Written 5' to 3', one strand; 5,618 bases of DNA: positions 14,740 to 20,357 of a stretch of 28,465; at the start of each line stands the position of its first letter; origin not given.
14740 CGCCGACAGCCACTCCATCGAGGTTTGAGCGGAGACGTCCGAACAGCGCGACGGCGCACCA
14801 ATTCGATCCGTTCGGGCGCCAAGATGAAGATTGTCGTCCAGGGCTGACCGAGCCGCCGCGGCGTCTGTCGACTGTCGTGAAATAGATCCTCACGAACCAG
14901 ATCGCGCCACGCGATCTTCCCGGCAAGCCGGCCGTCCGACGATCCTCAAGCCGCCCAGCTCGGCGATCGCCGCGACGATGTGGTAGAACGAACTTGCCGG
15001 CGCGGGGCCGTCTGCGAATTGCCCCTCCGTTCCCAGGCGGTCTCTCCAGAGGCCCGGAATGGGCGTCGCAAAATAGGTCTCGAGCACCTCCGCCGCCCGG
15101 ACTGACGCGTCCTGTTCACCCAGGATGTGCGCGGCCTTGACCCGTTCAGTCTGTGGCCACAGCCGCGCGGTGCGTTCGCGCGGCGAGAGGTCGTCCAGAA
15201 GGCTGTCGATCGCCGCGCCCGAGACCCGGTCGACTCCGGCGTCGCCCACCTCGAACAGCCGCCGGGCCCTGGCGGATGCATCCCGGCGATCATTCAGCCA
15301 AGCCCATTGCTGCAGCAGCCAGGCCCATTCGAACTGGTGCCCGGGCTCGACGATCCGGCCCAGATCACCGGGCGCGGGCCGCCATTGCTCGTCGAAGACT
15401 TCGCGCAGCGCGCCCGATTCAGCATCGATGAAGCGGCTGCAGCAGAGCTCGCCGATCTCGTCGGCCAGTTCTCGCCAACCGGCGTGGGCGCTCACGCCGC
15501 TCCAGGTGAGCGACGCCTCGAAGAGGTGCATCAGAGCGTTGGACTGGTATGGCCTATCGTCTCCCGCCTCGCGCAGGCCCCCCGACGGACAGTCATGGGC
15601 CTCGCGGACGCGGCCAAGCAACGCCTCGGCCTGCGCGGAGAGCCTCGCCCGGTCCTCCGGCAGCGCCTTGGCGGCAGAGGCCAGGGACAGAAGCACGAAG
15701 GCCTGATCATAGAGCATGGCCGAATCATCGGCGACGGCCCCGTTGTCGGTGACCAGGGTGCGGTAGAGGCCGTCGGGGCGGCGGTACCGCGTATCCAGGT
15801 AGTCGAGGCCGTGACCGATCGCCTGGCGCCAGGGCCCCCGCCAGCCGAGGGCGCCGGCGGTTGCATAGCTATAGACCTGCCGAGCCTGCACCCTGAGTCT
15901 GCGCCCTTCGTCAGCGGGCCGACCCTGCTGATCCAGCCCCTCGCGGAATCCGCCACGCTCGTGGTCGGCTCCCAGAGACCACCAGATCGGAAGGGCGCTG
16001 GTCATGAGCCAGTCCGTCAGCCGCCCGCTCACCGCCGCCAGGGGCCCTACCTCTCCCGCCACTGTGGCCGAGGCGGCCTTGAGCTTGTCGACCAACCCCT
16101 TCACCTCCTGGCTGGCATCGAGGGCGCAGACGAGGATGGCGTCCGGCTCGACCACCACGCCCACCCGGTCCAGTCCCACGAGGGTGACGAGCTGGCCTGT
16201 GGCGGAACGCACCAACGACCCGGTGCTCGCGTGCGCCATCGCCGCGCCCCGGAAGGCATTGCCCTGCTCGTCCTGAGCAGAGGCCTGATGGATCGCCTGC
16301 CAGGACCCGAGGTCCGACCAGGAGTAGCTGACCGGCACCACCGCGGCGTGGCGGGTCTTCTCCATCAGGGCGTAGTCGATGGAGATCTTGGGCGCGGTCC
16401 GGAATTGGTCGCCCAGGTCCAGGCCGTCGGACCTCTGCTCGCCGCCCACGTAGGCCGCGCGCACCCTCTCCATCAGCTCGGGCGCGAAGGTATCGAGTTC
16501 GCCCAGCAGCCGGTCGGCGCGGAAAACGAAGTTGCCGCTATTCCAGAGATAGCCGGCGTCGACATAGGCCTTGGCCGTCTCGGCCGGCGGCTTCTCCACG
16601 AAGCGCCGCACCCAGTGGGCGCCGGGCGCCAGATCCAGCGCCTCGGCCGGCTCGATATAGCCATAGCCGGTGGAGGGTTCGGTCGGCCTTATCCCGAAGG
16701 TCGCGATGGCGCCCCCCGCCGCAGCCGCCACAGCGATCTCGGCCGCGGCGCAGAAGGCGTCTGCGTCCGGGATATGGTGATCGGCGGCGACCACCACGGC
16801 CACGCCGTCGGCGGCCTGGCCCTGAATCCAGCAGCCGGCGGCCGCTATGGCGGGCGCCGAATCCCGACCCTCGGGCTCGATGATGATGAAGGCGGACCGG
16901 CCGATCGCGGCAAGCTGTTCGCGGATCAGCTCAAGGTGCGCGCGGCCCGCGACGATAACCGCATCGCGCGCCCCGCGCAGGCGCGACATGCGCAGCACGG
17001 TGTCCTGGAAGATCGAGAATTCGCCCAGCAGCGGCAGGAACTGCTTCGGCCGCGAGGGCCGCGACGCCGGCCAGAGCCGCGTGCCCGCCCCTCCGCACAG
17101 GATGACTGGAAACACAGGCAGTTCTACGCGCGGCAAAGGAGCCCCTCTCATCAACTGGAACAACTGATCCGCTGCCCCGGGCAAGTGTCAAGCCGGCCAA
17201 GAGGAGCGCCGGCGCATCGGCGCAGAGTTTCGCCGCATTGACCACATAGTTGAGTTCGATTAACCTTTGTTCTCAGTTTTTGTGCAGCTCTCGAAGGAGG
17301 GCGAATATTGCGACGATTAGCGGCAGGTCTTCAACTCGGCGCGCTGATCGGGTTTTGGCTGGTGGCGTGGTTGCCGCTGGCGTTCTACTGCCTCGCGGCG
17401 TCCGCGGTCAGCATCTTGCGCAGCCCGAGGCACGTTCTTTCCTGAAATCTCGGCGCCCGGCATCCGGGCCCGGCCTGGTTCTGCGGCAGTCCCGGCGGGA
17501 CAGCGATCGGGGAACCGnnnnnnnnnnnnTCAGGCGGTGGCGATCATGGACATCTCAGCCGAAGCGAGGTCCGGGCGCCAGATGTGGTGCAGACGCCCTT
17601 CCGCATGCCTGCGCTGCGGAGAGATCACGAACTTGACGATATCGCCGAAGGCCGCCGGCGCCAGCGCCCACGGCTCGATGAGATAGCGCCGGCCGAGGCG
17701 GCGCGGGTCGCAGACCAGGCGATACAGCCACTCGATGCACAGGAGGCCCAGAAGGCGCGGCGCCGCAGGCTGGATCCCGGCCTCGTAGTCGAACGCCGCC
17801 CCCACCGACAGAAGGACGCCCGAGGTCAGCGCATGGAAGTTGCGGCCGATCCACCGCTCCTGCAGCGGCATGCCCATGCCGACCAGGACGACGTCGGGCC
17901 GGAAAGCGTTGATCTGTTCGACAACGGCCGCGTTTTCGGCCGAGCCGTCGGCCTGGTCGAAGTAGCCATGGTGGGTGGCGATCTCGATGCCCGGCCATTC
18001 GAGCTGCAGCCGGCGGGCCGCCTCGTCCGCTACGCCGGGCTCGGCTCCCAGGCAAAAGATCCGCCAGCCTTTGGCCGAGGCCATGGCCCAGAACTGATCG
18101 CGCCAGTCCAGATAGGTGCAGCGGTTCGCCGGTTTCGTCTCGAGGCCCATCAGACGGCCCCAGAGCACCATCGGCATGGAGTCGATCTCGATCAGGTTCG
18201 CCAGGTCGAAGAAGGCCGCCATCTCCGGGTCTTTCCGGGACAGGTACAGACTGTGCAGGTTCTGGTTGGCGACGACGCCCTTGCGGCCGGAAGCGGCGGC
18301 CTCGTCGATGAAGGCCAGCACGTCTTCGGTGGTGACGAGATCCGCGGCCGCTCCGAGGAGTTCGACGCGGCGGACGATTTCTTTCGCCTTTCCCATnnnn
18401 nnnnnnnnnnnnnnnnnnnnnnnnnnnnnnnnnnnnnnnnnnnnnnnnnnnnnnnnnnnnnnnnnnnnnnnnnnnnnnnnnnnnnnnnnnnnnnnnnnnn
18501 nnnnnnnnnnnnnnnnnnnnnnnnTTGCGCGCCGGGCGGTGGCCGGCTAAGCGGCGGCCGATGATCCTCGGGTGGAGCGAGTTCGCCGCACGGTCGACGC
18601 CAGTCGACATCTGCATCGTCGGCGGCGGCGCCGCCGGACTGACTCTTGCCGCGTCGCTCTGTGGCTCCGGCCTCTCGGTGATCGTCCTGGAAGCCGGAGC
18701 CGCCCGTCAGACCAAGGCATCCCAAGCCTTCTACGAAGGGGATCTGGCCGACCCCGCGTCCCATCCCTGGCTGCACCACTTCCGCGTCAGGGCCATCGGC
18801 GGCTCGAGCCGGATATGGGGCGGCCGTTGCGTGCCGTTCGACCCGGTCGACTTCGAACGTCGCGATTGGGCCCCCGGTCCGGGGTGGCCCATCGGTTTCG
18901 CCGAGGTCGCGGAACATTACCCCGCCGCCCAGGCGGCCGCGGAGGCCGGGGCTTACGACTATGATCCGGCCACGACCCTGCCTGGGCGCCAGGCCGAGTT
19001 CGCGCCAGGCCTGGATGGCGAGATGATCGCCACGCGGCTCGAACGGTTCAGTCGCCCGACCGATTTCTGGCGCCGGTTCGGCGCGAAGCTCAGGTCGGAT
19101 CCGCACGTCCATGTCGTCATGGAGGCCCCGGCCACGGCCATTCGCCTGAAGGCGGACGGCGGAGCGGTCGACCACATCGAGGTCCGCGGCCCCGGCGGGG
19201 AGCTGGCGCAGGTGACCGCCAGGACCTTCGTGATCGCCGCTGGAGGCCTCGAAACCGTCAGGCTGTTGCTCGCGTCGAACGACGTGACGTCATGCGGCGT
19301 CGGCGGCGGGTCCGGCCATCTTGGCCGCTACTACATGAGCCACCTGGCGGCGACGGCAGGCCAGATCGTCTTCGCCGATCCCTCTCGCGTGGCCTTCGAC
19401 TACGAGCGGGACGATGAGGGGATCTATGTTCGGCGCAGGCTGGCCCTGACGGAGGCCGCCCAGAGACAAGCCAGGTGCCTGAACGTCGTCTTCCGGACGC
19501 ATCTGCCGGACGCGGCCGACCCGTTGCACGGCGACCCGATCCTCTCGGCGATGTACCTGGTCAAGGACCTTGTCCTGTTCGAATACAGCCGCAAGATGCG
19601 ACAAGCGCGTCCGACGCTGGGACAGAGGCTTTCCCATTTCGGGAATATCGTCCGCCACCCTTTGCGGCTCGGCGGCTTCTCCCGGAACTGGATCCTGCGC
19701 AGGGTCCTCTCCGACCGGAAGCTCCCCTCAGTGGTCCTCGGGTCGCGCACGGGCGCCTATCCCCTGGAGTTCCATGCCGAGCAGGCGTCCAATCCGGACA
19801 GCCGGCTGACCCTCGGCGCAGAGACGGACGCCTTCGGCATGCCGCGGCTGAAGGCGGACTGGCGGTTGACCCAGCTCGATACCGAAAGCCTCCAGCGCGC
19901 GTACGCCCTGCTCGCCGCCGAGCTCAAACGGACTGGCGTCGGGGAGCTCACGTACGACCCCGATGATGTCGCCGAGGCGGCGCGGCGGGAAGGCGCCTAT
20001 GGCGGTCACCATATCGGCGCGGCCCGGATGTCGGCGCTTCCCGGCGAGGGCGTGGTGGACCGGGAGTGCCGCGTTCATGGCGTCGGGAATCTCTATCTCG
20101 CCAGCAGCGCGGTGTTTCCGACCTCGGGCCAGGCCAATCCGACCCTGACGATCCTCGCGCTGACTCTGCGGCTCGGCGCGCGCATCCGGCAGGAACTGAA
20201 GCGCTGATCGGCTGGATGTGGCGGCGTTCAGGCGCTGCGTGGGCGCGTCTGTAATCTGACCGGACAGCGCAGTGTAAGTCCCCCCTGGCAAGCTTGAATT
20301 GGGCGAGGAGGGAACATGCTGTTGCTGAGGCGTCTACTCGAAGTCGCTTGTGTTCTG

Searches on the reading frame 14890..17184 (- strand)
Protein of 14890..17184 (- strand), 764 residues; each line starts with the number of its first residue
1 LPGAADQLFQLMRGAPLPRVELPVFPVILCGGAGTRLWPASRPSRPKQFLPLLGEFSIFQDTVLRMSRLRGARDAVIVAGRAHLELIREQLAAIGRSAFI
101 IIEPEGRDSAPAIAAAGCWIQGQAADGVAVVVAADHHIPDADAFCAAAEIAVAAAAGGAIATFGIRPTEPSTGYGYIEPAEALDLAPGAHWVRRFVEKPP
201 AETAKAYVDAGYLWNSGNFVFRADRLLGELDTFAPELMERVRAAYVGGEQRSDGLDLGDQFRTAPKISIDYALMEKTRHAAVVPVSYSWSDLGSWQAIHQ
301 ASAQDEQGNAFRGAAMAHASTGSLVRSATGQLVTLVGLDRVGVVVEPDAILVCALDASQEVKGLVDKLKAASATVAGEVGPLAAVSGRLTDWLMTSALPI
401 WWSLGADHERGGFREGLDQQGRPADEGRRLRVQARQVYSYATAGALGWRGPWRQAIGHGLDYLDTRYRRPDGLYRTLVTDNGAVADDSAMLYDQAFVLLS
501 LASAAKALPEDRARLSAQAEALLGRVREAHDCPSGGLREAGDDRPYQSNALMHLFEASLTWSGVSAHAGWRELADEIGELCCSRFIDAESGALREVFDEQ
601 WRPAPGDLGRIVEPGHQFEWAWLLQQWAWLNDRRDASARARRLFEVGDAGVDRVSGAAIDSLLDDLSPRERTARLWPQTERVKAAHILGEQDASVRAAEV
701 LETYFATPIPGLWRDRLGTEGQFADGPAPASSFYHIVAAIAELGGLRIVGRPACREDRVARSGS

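Call 12: search_protein_families(library=pfam, proteins=[window:14890-17184:-], max_evalue=0.001)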
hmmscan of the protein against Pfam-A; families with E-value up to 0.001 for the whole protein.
window:14890-17184:- (764 aa): 4 families
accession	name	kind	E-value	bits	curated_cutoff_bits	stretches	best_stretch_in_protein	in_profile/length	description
PF07221.17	GlcNAc_2-epim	-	6.9e-71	239.7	23.4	1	411-739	1-347/347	N-acylglucosamine 2-epimerase (GlcNAc 2-epimerase)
PF00483.29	NTP_transferase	-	1.3e-39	136.7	21.2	1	26-307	2-244/245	Nucleotidyl transferase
PF22640.1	ManC_GMP_beta-helix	-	2e-07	31.2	27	1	321-368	9-55/55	MannoseP isomerase/GMP-like beta-helix domain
PF12804.13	NTP_transf_3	-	4.5e-05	24.1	27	1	27-171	2-131/160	MobA-like NTP transferase domain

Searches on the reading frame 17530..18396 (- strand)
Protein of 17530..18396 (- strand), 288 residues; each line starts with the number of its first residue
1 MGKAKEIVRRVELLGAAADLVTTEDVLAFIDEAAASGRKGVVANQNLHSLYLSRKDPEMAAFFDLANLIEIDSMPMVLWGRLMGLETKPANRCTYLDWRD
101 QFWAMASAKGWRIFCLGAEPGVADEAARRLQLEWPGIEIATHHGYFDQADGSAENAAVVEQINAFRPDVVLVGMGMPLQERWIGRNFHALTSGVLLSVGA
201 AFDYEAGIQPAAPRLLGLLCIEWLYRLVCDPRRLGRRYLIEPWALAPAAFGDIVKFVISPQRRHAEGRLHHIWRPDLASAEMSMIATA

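Call 13: search_protein_families(library=pfam, proteins=[window:17530-18396:-], max_evalue=0.001)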
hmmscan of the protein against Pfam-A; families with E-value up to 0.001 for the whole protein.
window:17530-18396:- (288 aa): 1 family
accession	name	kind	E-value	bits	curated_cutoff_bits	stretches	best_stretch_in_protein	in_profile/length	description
PF03808.19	Glyco_tran_WecG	-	4e-50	170.3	27.4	1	66-238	1-168/168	Glycosyl transferase WecG/TagA/CpsF family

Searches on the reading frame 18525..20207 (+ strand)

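Call 13: search_protein_families(library=pfam, proteins=[window:18525-20207:+], max_evalue=0.001)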
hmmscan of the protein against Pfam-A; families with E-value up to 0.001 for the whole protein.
window:18525-20207:+ (560 aa): 5 families
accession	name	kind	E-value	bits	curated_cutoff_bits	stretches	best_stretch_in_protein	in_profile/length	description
PF05199.19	GMC_oxred_C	-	4.6e-23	82.7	24.6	1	424-546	3-138/139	GMC oxidoreductase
PF01266.30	DAO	-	4.1e-10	40.2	27.9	1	28-305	1-260/353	FAD dependent oxidoreductase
PF00890.30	FAD_binding_2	-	4.2e-05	23.4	20.4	1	28-68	1-43/414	FAD binding domain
PF05834.18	Lycopene_cycl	-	0.00012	21.8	23.4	1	28-61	1-36/380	Lycopene cyclase protein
PF01494.25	FAD_binding_3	-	0.00027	20.7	22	1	27-60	2-35/349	FAD binding domain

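Call 33: search_protein_families(library=ncbifam, proteins=[window:18525-20207:+], max_evalue=0.01)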
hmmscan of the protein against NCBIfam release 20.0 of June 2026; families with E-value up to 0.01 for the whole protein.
window:18525-20207:+ (560 aa): 43 families (the best 25 are shown)
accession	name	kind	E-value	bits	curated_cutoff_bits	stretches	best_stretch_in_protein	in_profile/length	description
TIGR03970.1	mycofact_MftG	equivalog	7.4e-13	48.3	387.45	1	435-549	364-481/487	mycofactocin dehydrogenase MftG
NF038210.1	GMC_mycofac_3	equivalog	1.7e-11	43.7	300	2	30-258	2-220/418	mycofactocin system GMC family oxidoreductase MftG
TIGR02462.1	pyranose_ox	equivalog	5e-10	38.9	544.9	1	493-558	482-547/548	pyranose oxidase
NF002550.0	PRK02106.1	subfamily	6.9e-09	34.8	605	1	486-555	464-534/563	choline dehydrogenase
TIGR04542.1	GMC_mycofac_2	equivalog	5.6e-08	32.2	400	1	28-255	1-239/425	mycofactocin system GMC family oxidoreductase MftG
NF058674.1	CholsOxChoxAB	equivalog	4.9e-07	28.6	850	1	494-549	472-527/535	cholesterol oxidase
NF005612.0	PRK07364.1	equivalog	5.1e-07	28.5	487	1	23-69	15-61/415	FAD-dependent hydroxylase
TIGR01810.1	betA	equivalog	1.7e-06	27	732.1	1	480-545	451-517/532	choline dehydrogenase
NF006130.0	PRK08274.1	equivalog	1.8e-06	27.1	369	1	25-59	4-38/467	FAD-dependent tricarballylate dehydrogenase TcuA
NF006593.0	PRK09126.1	equivalog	5.3e-06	25.6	420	1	26-63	4-41/393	5-demethoxyubiquinol-8 5-hydroxylase UbiM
NF005949.0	PRK08013.1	equivalog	7.2e-06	25.2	620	1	27-66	4-43/401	FAD-dependent 2-octaprenylphenol hydroxylase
TIGR01790.1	carotene-cycl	subfamily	2.4e-05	23.6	209.5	1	28-78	1-51/387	lycopene cyclase family protein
TIGR00551.1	nadB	equivalog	2.8e-05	23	452.75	0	27-65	3-40/489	L-aspartate oxidase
NF006461.0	PRK08850.1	equivalog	0.00023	19.9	633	1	27-59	5-37/405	FAD-dependent 2-octaprenylphenol hydroxylase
TIGR01988.1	Ubi-OHases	subfamily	0.00027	19.9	224.65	1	28-65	1-39/387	ubiquinone biosynthesis hydroxylase, UbiH/UbiF/VisC/COQ6 family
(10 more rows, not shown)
